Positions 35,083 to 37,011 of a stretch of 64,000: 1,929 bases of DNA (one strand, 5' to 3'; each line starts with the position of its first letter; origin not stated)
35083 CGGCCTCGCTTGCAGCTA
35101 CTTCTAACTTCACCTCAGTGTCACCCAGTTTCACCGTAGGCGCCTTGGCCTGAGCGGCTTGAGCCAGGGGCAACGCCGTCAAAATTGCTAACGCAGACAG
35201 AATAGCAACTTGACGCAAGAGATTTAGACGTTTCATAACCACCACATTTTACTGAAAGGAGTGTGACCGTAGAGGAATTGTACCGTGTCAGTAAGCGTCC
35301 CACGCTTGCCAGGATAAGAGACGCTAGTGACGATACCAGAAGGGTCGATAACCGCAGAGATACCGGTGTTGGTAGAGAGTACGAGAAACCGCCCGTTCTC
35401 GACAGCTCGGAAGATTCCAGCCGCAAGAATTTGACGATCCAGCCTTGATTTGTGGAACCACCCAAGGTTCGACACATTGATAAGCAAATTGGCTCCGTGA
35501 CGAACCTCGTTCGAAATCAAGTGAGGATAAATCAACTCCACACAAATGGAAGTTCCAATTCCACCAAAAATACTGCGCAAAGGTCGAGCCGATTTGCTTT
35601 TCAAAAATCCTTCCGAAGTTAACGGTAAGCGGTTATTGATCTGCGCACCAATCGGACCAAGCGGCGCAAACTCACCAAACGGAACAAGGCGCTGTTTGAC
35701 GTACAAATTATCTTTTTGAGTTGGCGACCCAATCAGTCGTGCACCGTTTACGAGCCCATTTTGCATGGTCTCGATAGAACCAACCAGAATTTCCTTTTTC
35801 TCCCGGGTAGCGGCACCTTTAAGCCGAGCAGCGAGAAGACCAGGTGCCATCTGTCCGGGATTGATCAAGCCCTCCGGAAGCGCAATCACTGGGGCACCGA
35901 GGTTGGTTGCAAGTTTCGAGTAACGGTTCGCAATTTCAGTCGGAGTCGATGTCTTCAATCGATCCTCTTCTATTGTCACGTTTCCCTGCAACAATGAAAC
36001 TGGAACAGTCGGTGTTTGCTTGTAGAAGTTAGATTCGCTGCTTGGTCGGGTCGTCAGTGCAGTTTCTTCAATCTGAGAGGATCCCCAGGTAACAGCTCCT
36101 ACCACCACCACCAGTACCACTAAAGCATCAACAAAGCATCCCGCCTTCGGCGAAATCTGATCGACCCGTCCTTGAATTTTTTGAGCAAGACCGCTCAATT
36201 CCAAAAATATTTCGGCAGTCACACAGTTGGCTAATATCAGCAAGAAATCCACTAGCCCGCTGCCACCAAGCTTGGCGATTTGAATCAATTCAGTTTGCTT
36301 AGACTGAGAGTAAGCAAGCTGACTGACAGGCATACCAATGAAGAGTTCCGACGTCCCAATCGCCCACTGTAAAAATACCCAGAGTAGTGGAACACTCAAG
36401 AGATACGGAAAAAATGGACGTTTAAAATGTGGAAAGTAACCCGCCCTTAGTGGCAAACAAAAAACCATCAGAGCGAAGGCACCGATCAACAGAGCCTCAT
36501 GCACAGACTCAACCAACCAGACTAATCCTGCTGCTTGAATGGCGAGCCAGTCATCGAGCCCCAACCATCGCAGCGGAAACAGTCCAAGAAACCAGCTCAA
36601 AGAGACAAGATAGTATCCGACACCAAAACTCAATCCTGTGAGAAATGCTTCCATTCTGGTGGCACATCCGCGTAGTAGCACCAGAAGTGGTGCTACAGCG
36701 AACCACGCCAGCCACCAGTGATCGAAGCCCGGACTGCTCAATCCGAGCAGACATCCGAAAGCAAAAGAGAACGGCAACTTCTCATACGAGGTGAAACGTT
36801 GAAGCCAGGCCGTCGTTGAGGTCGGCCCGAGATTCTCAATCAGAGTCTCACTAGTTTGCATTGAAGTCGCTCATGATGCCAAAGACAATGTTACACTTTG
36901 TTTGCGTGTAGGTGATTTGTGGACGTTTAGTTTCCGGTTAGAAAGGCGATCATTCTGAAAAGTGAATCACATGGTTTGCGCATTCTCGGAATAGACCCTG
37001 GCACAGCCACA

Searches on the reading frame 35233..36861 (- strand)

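Call 48: search_protein_families(library=pfam, proteins=[window:35233-36861:-], max_evalue=0.00001)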
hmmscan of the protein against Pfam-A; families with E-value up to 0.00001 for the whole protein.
window:35233-36861:- (542 aa): 2 families
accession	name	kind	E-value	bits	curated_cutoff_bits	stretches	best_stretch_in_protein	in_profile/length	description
PF20154.4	LNT_N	-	3.7e-20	73.1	27.1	1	36-214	2-159/159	Apolipoprotein N-acyltransferase N-terminal domain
PF00795.27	CN_hydrolase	-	6.4e-19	68.7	23.2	1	311-528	21-247/256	Carbon-nitrogen hydrolase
